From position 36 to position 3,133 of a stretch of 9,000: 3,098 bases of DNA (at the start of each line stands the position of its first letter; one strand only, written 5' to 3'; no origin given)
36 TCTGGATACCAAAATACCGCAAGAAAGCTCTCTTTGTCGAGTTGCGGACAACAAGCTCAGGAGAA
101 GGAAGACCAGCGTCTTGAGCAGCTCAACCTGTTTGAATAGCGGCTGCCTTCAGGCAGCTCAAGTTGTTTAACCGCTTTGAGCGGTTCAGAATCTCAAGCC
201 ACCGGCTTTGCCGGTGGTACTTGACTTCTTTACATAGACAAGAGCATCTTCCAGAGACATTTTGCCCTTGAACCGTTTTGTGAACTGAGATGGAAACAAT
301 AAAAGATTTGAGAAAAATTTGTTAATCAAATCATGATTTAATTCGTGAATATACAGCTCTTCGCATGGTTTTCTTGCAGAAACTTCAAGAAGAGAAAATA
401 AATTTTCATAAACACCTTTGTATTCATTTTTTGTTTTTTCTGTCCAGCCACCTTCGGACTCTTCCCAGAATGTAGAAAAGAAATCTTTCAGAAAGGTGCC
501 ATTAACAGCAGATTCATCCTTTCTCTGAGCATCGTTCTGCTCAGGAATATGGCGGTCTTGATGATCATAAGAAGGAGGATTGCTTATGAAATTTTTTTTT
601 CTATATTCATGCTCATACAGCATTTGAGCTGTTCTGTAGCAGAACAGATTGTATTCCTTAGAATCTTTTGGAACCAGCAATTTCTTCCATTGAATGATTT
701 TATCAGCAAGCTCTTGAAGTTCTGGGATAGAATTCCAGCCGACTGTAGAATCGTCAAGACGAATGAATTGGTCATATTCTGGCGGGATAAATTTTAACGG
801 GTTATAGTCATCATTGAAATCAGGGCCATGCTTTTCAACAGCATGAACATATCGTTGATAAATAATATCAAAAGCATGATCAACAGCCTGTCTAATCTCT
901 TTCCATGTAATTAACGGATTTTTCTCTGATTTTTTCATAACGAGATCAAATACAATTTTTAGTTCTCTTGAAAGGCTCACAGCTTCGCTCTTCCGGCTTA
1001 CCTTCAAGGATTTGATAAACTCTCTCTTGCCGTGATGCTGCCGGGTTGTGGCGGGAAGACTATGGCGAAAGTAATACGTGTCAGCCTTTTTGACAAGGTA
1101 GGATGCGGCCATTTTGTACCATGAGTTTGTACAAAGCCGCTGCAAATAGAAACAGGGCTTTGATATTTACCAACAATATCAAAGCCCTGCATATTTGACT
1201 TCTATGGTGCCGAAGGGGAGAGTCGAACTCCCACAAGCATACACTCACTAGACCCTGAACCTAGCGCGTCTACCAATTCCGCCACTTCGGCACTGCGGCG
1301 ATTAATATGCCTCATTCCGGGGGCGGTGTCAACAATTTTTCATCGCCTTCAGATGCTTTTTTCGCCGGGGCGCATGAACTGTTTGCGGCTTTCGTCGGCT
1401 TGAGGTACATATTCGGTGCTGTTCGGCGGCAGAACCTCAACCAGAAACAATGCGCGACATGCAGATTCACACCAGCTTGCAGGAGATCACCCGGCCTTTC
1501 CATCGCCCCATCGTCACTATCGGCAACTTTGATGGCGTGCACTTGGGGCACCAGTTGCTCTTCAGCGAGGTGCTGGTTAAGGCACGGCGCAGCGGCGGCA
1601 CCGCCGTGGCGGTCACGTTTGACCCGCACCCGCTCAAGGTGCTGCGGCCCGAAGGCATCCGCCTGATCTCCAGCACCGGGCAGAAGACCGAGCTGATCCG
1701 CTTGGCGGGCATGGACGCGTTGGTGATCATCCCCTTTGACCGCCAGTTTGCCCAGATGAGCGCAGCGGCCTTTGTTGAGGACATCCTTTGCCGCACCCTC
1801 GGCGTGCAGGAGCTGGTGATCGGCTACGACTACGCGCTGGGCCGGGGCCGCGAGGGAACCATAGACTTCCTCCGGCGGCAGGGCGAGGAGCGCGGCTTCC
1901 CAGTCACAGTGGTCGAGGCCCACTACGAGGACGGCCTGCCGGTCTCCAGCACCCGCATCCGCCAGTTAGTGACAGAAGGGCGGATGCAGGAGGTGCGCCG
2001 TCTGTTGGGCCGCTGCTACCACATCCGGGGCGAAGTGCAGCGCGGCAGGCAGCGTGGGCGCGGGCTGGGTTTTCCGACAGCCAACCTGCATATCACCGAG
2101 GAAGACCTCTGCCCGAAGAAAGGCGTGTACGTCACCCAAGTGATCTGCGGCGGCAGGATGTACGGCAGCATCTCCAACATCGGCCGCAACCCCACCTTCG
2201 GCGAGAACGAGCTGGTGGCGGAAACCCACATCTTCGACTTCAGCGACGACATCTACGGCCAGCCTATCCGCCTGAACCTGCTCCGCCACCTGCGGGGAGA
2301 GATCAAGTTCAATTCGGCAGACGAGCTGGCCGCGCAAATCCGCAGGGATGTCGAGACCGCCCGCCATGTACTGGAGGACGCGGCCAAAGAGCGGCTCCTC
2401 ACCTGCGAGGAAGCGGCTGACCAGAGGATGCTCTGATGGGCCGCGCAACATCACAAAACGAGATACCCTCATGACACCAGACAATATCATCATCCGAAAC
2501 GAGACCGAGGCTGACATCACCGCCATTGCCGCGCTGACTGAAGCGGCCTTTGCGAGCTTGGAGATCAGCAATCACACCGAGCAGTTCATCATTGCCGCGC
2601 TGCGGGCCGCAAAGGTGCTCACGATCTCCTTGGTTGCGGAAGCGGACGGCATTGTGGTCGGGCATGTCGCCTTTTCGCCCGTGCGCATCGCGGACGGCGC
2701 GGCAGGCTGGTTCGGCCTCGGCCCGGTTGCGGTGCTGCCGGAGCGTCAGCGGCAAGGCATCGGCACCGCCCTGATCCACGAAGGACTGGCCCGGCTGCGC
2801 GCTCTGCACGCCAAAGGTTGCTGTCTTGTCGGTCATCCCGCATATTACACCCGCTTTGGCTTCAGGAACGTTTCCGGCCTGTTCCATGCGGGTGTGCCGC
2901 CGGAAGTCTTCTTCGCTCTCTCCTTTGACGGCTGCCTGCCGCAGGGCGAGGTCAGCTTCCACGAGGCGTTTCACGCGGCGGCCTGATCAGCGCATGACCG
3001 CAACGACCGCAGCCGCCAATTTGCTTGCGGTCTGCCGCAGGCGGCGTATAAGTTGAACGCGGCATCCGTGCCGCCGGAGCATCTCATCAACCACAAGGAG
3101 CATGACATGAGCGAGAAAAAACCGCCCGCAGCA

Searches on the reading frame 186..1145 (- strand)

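Call 3: search_protein_families(library=pfam, proteins=[window:186-1145:-], max_evalue=1)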
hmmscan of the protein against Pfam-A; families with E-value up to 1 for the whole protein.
window:186-1145:- (319 aa): 2 families
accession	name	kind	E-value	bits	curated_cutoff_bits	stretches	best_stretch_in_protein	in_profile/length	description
PF20172.3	DUF6538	-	1.1e-07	31.9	27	1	16-66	1-51/60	Domain of unknown function (DUF6538)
PF18043.6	T4_Rnl2_C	-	0.17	12.7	27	1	207-249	34-76/82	T4 RNA ligase 2 C-terminal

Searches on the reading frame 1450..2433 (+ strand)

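Call 83: search_protein_families(library=pfam, proteins=[window:1450-2433:+], max_evalue=0.01)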
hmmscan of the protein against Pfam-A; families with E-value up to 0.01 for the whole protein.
window:1450-2433:+ (328 aa): 4 families
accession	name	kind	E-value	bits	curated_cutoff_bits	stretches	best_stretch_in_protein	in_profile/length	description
PF06574.18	FAD_syn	-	3.6e-44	150.8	27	1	20-169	8-158/158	FAD synthetase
PF01687.23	Flavokinase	-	2.2e-43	147.9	19.6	1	186-308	1-124/124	Riboflavin kinase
PF01467.32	CTP_transf_like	-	0.0002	22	21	1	23-172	2-132/133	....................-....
PF16365.12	EutK_C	-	0.0098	16.3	27.5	0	289-310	16-37/52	Ethanolamine utilization protein EutK C-terminus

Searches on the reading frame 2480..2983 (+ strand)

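Call 83: search_protein_families(library=pfam, proteins=[window:2480-2983:+], max_evalue=0.01)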
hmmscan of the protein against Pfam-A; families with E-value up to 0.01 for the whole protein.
window:2480-2983:+ (168 aa): 4 families
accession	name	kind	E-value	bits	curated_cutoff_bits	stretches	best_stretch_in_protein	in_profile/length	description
PF13527.13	Acetyltransf_9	-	1.1e-10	42.1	25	1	5-129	2-125/127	Acetyltransferase (GNAT) domain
PF13508.13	Acetyltransf_7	-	2.2e-10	41.2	27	1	51-129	6-83/84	Acetyltransferase (GNAT) domain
PF00583.31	Acetyltransf_1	-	7.7e-09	36.3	20.7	1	49-113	34-95/116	Acetyltransferase (GNAT) family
PF13673.13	Acetyltransf_10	-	0.00089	19.7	23.6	1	51-131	34-110/128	Acetyltransferase (GNAT) domain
